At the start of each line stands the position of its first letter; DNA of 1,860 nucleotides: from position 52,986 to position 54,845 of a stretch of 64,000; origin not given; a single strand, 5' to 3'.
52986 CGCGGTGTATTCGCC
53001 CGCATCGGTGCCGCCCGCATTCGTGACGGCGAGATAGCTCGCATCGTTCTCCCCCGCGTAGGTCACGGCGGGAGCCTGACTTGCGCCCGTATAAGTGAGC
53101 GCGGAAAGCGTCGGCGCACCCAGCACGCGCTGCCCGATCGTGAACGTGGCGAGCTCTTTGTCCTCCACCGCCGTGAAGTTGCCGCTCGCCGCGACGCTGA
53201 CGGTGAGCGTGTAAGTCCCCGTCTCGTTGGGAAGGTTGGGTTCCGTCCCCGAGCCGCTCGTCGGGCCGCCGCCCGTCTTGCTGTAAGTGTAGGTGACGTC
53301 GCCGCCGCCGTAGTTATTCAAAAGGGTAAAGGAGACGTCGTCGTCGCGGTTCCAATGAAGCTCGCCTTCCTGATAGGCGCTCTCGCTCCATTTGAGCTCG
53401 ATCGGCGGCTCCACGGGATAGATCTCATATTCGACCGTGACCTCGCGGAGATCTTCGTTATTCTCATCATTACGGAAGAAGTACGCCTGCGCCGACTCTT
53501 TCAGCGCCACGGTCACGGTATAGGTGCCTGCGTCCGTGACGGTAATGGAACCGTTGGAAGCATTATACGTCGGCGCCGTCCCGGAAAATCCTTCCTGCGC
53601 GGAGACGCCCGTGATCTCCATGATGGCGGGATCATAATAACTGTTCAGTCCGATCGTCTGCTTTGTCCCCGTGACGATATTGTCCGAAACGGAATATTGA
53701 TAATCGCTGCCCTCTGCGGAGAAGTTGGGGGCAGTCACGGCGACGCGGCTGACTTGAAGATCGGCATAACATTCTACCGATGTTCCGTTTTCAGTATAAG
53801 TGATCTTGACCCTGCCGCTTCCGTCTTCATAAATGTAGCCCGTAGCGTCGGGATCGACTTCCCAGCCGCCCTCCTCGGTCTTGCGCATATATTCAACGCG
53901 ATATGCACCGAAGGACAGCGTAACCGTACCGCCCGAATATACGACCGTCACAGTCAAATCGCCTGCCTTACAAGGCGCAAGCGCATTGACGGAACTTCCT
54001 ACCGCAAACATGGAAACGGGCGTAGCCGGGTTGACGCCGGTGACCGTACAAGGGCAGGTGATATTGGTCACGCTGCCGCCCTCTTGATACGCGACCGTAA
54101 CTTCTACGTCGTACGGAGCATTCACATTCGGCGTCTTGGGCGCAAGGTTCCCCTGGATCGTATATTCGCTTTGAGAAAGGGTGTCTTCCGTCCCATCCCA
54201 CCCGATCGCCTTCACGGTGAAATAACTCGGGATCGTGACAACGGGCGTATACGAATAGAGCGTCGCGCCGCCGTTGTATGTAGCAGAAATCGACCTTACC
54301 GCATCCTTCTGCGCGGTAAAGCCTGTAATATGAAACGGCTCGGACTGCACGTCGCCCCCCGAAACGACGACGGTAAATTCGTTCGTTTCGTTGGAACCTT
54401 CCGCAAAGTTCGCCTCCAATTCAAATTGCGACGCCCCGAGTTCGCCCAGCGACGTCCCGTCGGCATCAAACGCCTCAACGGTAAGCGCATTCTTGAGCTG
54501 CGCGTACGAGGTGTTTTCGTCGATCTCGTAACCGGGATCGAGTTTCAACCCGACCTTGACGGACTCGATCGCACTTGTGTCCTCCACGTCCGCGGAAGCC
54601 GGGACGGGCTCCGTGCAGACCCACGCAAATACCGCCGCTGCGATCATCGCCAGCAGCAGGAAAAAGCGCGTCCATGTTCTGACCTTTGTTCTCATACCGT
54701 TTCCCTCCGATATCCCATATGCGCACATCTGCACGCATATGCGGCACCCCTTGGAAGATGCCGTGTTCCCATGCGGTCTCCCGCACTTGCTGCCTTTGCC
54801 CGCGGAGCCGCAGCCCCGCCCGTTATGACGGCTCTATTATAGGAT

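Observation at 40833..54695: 4620-aa repetitive surface protein with no recognisable cell-wall anchor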

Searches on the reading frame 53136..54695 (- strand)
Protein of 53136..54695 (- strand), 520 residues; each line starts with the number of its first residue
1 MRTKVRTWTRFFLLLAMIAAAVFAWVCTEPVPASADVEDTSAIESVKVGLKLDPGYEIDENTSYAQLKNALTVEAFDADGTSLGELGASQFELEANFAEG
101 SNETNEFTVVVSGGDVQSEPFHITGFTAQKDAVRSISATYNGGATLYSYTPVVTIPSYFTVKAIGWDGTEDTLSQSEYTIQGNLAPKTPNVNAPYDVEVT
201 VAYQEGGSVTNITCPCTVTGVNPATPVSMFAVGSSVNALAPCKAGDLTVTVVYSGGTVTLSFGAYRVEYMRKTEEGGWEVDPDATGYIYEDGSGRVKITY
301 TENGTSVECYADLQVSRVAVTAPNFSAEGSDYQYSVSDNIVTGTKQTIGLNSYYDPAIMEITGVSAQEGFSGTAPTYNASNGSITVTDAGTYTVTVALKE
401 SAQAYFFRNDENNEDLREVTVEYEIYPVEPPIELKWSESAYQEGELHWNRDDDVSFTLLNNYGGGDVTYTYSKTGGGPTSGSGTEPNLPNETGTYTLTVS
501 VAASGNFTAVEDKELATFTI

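Call 14: find_homologous_proteins(query=window:53136-54695:-, max_evalue=0.00001)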
Query window:53136-54695:- (520 aa): 2 proteins with E <= 0.00001 among 8000 candidates.
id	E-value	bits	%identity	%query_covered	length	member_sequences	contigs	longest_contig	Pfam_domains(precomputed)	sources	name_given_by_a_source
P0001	0.0e+0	1057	93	100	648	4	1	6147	-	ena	-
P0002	1.8e-126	441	48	100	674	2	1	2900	-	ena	-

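Call 16: find_encoding_contigs(protein=P0001, flank=6000, max_places=4)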
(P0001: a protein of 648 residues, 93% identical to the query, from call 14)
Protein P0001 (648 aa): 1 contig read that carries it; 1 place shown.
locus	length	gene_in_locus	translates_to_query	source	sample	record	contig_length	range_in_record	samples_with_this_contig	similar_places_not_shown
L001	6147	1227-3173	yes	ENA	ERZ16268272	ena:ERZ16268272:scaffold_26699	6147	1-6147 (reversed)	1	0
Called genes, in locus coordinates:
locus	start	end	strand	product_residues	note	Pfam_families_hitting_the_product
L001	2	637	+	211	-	?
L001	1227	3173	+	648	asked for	-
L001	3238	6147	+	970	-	?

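Call 17: find_encoding_contigs(protein=P0002, flank=6000, max_places=4)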
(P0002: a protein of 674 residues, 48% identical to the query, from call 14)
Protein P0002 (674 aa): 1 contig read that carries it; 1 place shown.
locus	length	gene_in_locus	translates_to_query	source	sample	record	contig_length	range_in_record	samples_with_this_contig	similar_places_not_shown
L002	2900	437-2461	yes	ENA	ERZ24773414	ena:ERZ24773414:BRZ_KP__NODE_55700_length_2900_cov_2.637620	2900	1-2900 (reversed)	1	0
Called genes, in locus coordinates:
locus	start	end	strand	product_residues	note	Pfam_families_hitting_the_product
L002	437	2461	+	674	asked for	-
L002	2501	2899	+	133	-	?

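Call 20: find_related_loci(query=window:53136-54695:-, collection=genome_contigs, flank=10000)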
Query window:53136-54695:- (520 aa) in genome_contigs; peptide patterns used: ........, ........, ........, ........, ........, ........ (x = any residue, [..] = any of these).
37 stretches matched a pattern, but none encodes a relative of the query by tblastn (E <= 1e-3).
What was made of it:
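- Tried and rejected: It found no relative (call 20).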

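Call 63: predict_structure(alignment_id=A2)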
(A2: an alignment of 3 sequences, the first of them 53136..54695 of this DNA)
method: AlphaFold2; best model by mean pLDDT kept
length: 520 residues; sequences in the alignment: 3
mean_pLDDT: 56.5   pTM: 0.31
mean pLDDT of the five models: 56.5, 48.4, 46.0, 45.0, 41.5
residues with pLDDT >= 90: 0; 70-90: 96; 50-70: 243; < 50: 181
segments of 3 or more residues with pLDDT < 50: 1-11, 13-45, 99-103, 112-115, 143-155, 186-193, 219-223, 284-288, 317-345, 402-417, 428-432, 439-454, 456-464, 503-520
pLDDT, mean of each block of 10 residues (from residue 1): 40 44 34 30 50 63 66 72 69 59 56 52 55 66 45 52 72 74 50 55 64 58 64 63 74 70 78 71 50 73 77 54 31 30 46 57 65 64 63 64 43 45 53 51 43 46 55 71 59 63 46 43
secondary structure, 60 per line:
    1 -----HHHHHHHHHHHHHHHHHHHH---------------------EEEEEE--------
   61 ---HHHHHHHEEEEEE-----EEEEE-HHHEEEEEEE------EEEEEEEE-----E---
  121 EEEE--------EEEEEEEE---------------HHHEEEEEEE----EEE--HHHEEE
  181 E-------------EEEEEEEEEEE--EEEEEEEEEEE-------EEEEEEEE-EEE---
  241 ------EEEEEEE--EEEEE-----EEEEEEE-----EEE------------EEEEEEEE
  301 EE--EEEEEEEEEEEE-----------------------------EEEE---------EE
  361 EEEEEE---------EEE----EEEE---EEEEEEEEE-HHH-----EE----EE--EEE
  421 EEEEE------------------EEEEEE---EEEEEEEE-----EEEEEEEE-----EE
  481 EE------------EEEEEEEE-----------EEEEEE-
elements in order: H6-25 E47-52 H64-70 E71-76 E82-86 E91-97 E104-111 E121-124 E133-140 E159-165 E170-172 E178-181 E195-205 E208-218 E226-233 E235-237 E247-253 E256-260 E266-272 E278-280 E293-302 E305-316 E346-349 E359-366 E376-378 E383-386 E390-398 E418-425 E444-449 E453-460 E466-473 E479-482 E495-502 E514-519
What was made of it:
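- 53424..54578 (-): Hypervariable cassette 1 (HV1, aa 40-424). It comprises three unassigned beta modules (about aa 46-125, 133-218 and 226-316) plus the first MBG-like domain. This is the distal tip. The AF2 model is all-beta but of low confidence, pLDDT 56 (call 63).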

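Call 79: fold_search(model_id=the predicted structure, library=pdb)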
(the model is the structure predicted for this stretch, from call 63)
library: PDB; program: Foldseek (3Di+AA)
matches with E <= 10: 1265; with E <= 0.001: 99
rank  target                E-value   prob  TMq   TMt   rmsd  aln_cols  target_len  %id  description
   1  6iaa_A                6.1e-07  0.99  0.12  0.09  50.1       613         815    9  hRobo2 ectodomain (released 2019-03-13)
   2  9g93_A                9.1e-07  1.00  0.14  0.13  30.5       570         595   12  CryoET structure of the in vitro grown Bacillus anthracis Sap S-layer (released 2024-12-18)
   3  9flw_A                1.7e-06  0.99  0.15  0.15  26.3       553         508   12  CryoEM structure of the fragment-6 (3571-4078) in the grappling hook protein A (GhpA) in the bacterium Aureispira sp.  (released 2024-10-16)
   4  8c8g_B                2.0e-06  1.00  0.14  0.08  17.8       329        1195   13  Cryo-EM structure of BoNT/Wo-NTNH complex (released 2023-10-04)
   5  5t89_Y                3.7e-06  0.96  0.13  0.12  19.3       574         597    9  Crystal structure of VEGF-A in complex with VEGFR-1 domains D1-6 (released 2017-02-01)
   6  4liq_E                4.7e-06  0.98  0.14  0.14  32.7       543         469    9  Structure of the extracellular domain of human CSF-1 receptor in complex with the Fab fragment of RG7155 (released 2014-06-18)
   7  4aq1_C                6.1e-06  1.00  0.17  0.15  27.5       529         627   13  Structure of the SbsB S-layer protein of Geobacillus stearothermophilus PV72p2 in complex with nanobody KB6 (released 2012-06-13)
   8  5t89_X                8.2e-06  0.96  0.14  0.13  19.5       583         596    8  Crystal structure of VEGF-A in complex with VEGFR-1 domains D1-6 (released 2017-02-01)
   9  6e6b_A                1.3e-05  1.00  0.17  0.15  23.3       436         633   12  Crystal structure of the Protocadherin GammaB4 extracellular domain (released 2019-04-10)
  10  4ak1                  1.5e-05  0.97  0.15  0.13  27.8       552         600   10  Structure of BT4661, a SusE-like surface located polysaccharide binding protein from the Bacteroides thetaiotaomicron he (released 2013-03-06)
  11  9ba5_A                1.6e-05  0.99  0.21  0.19  30.1       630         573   10  Cross-linked Contactin 2 Ig1-Ig6 (released 2024-07-17)
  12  4yfg_A                1.8e-05  0.97  0.15  0.15  22.5       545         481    9  Crystal structure of PTP delta meA3/meB minus variant Ig1-Fn1 (released 2015-05-06)
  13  5k8r                  2.0e-05  0.98  0.15  0.18  20.7       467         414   10  Structure of human clustered protocadherin gamma B3 EC1-4 (released 2016-08-24)
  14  8k3j_A                2.6e-05  1.00  0.21  0.19  22.3       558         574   10  Structure of human CNTN2 immunoglobulin domains 1-6 homo-dimer (released 2024-07-17)
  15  4yfd_A                2.6e-05  0.97  0.16  0.17  16.0       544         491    8  Crystal structure PTP delta Ig1-Fn2 in complex with IL-1RAcP (released 2015-05-06)
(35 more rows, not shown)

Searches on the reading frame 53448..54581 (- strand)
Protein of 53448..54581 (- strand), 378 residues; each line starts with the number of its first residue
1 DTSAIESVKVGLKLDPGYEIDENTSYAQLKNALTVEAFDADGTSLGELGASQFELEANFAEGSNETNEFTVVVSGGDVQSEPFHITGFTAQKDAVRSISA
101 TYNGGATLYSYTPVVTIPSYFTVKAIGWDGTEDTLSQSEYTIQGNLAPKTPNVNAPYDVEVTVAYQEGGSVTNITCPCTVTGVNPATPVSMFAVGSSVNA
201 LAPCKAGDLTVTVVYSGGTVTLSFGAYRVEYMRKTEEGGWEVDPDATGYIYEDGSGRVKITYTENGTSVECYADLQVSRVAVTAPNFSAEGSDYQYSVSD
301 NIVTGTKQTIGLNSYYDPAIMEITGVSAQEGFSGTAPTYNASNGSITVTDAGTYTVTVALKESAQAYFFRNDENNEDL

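Call 35: search_solved_structures(query=window:53448-54581:-, max_evalue=1, show_alignments=1)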
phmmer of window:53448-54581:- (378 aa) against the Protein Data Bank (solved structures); distinct sequences matched with E-value up to 1: 1.
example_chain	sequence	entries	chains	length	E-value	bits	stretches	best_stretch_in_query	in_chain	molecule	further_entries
7seg_H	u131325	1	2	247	0.7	12.1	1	224-335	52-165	anti-CD16A Fab heavy chain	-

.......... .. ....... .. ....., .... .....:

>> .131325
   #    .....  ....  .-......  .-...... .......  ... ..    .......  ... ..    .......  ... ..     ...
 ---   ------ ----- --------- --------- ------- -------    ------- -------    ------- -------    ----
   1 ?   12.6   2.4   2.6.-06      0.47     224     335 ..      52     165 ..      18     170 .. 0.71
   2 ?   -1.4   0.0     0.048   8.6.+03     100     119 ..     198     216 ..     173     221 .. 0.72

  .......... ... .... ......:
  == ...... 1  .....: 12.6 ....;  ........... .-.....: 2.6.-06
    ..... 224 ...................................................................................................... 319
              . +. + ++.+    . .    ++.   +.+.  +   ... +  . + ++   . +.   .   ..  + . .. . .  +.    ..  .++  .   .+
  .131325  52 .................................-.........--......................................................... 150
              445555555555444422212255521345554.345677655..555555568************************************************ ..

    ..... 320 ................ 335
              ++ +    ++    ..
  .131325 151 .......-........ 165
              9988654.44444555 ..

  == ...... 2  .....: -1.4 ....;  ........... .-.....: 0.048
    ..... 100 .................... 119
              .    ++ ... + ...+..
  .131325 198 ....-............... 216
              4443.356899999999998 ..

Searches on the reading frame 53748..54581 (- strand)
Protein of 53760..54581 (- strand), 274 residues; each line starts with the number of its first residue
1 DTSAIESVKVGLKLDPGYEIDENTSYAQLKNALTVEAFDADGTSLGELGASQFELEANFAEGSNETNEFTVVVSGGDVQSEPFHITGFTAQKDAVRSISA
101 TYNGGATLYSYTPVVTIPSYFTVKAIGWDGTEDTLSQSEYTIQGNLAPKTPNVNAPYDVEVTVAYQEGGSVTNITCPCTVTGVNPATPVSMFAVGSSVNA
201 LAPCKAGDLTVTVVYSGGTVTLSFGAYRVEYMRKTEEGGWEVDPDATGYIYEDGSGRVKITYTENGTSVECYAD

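Call 46: search_protein_families(library=pfam, proteins=[window:53760-54581:-], max_evalue=5)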
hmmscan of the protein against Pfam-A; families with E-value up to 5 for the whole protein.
window:53760-54581:- (274 aa): 1 family
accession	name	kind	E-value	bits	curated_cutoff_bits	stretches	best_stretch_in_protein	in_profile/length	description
PF07523.18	Big_3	-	2.5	8.9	21.2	1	205-231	15-41/68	Bacterial Ig-like domain (group 3)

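Call 110: search_solved_structures(query=A5, max_evalue=1)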
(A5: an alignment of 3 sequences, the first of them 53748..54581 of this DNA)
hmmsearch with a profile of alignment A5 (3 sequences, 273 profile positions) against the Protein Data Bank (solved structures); distinct sequences matched with E-value up to 1: 0.

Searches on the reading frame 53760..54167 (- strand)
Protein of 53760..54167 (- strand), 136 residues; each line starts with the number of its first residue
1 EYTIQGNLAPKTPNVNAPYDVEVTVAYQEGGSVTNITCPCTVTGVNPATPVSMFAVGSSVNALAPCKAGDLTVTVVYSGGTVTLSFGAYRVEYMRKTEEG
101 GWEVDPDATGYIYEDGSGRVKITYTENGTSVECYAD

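Call 46: search_protein_families(library=pfam, proteins=[window:53760-54167:-], max_evalue=5)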
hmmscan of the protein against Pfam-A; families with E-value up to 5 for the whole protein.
window:53760-54167:- (136 aa): 2 families
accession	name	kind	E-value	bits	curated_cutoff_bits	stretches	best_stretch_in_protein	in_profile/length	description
PF07523.18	Big_3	-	0.063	14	21.2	1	67-93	15-41/68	Bacterial Ig-like domain (group 3)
PF16640.11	Big_3_5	-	1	10.4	35.5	1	9-81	4-73/88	Bacterial Ig-like domain (group 3)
